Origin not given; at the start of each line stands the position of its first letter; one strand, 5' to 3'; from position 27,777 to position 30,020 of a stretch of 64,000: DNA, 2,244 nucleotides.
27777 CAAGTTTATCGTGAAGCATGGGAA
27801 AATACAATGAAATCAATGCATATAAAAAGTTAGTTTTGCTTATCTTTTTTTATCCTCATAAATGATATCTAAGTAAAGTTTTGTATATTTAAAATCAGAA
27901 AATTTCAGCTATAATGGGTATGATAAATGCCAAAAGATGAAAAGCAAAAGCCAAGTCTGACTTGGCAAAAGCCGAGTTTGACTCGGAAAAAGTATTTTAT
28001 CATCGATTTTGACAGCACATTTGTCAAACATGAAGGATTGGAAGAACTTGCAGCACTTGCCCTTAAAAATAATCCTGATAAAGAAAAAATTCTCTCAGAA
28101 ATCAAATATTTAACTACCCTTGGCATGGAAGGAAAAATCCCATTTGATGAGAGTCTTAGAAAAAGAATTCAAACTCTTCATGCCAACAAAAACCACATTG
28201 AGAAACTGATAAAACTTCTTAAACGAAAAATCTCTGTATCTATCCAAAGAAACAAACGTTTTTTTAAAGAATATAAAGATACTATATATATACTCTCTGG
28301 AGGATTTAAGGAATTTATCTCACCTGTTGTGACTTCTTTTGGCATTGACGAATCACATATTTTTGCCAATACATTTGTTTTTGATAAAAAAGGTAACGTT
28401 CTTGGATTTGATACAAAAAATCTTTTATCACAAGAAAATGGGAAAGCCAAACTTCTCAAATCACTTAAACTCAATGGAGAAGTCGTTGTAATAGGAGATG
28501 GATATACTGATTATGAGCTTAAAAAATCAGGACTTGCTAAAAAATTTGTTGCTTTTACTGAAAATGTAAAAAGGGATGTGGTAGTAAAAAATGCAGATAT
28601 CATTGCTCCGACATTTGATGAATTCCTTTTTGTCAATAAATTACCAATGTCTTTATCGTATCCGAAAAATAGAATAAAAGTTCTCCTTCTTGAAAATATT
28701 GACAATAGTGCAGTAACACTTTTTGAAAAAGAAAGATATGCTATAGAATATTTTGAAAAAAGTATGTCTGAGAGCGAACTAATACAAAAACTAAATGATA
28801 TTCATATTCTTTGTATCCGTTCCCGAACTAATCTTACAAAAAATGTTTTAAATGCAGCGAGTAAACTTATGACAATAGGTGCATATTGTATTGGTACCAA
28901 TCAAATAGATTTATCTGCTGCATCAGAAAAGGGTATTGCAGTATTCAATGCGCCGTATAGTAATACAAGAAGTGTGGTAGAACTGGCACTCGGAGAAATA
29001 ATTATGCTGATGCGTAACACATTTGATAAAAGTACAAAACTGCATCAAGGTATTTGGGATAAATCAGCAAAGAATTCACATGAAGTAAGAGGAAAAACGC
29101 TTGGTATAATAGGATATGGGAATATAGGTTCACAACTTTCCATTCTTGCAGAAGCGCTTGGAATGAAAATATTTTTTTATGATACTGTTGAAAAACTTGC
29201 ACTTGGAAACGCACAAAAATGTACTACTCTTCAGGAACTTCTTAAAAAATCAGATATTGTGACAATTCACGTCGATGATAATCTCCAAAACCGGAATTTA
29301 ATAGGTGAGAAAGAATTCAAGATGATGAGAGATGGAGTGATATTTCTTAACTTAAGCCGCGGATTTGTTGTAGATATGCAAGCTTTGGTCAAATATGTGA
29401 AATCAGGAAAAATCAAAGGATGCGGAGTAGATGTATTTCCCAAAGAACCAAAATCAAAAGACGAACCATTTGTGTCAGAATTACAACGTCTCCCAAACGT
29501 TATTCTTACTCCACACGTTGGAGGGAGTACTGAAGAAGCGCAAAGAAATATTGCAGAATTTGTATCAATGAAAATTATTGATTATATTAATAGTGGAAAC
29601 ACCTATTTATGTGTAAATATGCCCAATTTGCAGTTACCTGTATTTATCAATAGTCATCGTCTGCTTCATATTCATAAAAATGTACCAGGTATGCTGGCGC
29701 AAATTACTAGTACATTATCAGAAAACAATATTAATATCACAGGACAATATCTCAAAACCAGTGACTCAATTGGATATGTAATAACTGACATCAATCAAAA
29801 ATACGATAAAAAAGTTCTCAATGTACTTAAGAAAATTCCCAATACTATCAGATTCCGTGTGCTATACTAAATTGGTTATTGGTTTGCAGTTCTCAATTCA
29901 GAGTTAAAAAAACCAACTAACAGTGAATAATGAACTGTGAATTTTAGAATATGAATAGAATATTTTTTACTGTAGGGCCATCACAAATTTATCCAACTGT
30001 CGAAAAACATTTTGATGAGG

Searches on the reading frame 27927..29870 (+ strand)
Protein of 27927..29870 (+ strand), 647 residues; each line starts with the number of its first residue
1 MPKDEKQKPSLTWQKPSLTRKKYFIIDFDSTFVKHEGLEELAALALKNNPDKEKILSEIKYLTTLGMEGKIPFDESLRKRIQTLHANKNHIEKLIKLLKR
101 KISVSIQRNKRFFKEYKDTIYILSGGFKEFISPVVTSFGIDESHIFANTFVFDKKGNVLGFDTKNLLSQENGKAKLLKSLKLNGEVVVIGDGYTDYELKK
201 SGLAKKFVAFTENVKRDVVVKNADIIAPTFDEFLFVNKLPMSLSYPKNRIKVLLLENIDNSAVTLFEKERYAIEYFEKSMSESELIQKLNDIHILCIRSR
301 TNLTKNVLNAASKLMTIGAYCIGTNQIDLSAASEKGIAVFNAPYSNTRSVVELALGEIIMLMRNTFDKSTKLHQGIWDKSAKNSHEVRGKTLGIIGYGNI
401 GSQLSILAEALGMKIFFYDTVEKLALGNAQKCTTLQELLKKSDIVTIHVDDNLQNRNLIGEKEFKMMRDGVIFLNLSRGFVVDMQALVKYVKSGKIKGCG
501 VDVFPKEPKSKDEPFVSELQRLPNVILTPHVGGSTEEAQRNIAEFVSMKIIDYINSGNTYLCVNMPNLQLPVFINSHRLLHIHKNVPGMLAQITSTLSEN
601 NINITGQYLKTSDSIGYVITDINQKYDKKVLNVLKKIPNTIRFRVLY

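Call 67: search_protein_families(library=pfam, proteins=[window:27927-29870:+], max_evalue=0.001)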
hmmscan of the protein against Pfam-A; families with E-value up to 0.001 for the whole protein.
window:27927-29870:+ (647 aa): 8 families
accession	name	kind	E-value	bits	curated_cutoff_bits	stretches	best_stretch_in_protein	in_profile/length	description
PF02826.25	2-Hacid_dh_C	-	6.6e-49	166.1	25.1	1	356-532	2-178/178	D-isomer specific 2-hydroxyacid dehydrogenase, NAD binding domain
PF00389.36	2-Hacid_dh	-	1.3e-34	119.2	24.6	1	252-564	1-134/134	D-isomer specific 2-hydroxyacid dehydrogenase, catalytic domain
PF22629.2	ACT_AHAS_ss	-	5.6e-12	46.1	27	1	579-642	1-67/67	AHAS small subunit-like ACT domain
PF01842.31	ACT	-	9.4e-07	28.9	27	1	583-638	7-65/66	ACT domain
PF00702.32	Hydrolase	-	2.9e-05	25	26.4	1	22-196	2-184/191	haloacid dehalogenase-like hydrolase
PF03446.21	NAD_binding_2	-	4.4e-05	24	21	0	392-496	2-112/161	NAD binding domain of 6-phosphogluconate dehydrogenase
PF12710.13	HAD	-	0.00019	22.4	27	1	26-198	3-187/189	haloacid dehalogenase-like hydrolase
PF07991.19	KARI_N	-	0.00085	19.4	20.6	0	387-487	2-104/165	Acetohydroxy acid isomeroreductase, NADPH-binding domain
